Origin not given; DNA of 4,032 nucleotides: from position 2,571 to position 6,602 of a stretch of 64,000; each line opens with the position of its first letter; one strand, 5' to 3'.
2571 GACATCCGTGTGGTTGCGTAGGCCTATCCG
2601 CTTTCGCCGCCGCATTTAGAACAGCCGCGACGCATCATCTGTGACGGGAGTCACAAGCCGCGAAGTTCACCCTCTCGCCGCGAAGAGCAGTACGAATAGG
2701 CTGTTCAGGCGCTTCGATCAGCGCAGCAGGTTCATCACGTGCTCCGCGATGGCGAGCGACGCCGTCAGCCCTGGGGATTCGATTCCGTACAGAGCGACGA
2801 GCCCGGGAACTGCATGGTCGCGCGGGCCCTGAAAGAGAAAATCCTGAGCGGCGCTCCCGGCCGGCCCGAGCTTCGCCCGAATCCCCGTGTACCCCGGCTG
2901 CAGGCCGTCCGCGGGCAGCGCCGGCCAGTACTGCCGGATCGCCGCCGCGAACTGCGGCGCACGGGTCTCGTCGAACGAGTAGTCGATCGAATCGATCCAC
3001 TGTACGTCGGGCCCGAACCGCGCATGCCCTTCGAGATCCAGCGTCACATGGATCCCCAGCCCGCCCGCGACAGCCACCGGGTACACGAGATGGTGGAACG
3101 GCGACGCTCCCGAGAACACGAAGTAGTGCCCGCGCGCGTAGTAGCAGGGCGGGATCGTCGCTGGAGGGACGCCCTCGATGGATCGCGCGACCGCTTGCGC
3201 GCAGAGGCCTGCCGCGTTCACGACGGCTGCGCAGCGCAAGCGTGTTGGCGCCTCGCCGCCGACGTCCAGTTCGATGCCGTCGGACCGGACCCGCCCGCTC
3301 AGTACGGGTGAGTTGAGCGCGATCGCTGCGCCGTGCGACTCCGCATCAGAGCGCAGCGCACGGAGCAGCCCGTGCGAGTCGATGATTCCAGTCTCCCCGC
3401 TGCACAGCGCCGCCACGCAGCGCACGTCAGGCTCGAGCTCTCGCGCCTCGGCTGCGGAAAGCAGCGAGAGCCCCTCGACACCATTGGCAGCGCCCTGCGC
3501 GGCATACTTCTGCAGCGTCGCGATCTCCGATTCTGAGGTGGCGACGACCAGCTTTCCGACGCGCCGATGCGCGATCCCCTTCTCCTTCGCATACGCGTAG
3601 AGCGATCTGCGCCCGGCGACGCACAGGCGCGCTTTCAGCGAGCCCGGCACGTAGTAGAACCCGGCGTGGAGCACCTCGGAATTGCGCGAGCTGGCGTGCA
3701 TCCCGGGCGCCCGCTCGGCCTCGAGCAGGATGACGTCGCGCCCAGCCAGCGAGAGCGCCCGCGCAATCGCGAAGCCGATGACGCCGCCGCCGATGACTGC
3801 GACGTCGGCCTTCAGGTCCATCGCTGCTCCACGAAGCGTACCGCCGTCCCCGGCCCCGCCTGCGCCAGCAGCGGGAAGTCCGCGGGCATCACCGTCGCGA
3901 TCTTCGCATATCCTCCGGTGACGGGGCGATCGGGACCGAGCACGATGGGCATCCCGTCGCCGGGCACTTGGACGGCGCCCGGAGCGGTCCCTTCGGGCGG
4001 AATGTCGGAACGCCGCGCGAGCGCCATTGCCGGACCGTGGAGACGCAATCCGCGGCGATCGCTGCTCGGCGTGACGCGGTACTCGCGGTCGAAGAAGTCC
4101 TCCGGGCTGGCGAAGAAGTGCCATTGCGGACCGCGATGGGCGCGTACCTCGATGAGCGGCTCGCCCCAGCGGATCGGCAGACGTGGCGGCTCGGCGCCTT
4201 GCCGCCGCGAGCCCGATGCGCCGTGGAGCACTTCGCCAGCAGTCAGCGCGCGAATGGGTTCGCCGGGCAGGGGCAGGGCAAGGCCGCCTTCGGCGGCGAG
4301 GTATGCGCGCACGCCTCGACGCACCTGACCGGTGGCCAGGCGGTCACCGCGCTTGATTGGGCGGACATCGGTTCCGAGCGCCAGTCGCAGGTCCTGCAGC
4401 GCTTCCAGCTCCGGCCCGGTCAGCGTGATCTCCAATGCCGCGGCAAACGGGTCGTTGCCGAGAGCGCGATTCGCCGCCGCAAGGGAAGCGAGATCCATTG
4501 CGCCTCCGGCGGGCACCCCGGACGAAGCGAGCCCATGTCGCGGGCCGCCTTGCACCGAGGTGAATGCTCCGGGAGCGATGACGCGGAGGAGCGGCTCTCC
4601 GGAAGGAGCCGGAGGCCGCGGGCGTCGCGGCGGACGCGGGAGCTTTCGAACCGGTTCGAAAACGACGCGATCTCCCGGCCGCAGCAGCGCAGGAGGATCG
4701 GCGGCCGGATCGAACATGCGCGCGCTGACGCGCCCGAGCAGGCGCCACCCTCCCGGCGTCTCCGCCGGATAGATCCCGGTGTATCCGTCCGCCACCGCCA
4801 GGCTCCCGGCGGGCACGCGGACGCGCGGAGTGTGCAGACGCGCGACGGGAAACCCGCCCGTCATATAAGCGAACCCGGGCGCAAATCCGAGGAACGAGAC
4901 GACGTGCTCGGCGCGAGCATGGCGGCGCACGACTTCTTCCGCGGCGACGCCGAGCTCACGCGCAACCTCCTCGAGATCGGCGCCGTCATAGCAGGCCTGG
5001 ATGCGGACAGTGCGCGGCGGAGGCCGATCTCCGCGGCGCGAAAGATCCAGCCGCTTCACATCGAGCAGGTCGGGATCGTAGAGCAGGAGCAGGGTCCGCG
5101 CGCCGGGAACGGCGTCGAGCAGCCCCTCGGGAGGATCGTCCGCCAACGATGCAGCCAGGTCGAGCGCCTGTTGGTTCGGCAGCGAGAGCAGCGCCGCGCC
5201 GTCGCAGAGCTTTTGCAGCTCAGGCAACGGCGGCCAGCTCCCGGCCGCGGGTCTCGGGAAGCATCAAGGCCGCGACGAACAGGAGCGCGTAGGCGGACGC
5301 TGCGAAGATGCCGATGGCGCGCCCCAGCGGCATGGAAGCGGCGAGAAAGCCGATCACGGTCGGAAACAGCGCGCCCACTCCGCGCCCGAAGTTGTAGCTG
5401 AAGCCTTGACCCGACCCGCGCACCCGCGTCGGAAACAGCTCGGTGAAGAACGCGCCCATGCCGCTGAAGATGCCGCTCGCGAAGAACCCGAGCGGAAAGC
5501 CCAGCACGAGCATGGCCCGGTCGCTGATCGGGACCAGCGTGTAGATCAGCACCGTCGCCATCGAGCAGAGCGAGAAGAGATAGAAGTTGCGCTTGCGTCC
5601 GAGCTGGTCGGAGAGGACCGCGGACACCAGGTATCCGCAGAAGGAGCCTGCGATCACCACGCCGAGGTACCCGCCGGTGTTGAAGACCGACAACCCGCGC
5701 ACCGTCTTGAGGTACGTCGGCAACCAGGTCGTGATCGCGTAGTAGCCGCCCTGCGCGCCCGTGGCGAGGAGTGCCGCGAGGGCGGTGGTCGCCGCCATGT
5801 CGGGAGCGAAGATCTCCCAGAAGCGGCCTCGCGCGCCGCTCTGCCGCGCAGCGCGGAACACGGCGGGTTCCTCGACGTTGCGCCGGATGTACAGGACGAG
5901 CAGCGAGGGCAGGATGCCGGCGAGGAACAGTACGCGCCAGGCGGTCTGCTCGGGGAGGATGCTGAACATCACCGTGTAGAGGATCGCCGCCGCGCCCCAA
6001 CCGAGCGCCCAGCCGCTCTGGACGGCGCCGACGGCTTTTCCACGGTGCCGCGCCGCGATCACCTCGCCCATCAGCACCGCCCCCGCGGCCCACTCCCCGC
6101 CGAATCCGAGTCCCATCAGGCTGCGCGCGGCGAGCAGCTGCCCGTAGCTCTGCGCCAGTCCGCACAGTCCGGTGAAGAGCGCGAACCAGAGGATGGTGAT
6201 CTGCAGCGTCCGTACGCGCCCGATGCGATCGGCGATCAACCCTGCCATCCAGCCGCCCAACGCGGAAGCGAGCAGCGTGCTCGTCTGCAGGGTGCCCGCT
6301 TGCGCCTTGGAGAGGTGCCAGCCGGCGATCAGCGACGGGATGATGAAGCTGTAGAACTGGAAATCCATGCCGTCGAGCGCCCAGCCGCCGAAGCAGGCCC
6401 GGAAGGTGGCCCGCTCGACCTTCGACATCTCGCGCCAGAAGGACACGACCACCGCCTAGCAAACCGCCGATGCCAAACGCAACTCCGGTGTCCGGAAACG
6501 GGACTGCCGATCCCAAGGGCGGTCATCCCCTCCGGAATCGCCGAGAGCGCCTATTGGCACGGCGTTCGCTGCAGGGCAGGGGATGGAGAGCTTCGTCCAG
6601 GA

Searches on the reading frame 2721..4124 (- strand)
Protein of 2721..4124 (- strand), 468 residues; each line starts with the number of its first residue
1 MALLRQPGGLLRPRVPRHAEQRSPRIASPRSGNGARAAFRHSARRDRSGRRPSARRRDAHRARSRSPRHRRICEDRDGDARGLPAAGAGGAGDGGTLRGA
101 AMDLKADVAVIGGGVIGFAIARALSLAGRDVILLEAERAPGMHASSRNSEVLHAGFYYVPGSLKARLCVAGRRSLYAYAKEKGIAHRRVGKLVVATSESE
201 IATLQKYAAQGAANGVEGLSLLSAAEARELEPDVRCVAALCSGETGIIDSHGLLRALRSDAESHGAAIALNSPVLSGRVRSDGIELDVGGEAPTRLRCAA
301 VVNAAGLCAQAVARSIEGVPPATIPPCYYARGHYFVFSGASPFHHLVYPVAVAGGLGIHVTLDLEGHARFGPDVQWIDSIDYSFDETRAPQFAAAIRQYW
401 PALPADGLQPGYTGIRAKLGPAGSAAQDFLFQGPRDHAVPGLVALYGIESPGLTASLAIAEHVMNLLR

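Call 30: search_protein_families(library=pfam, proteins=[window:2721-4124:-], max_evalue=0.0001)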
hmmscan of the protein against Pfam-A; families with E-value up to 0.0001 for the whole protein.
window:2721-4124:- (468 aa): 2 families
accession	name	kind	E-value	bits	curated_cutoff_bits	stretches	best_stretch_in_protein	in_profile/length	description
PF01266.30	DAO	-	1e-60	206.6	27.9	1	107-464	1-351/353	FAD dependent oxidoreductase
PF13450.12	NAD_binding_8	-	1.6e-06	28.7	21.9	1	110-149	1-40/68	NAD(P)-binding Rossmann-like domain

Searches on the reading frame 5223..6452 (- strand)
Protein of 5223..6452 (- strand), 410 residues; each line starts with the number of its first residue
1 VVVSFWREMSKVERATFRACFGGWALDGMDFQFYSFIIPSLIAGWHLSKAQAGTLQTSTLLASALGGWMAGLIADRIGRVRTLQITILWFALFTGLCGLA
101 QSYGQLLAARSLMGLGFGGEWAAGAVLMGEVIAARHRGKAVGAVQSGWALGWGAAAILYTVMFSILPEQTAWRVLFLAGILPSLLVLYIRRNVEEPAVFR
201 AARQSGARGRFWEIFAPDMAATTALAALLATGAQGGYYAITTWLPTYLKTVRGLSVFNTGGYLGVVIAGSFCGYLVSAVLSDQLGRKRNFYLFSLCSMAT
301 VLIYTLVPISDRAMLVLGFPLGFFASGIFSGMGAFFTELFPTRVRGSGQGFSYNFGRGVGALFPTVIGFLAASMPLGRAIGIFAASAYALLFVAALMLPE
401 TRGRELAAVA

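Call 30: search_protein_families(library=pfam, proteins=[window:5223-6452:-], max_evalue=0.0001)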
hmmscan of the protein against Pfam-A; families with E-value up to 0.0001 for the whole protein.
window:5223-6452:- (410 aa): 2 families
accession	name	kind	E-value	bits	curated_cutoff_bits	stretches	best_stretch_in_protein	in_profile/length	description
PF07690.21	MFS_1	-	5.1e-44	151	33.4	2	25-309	6-290/347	Major Facilitator Superfamily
PF00083.30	Sugar_tr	-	5.7e-24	85.2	22.3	2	48-195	37-193/452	Sugar (and other) transporter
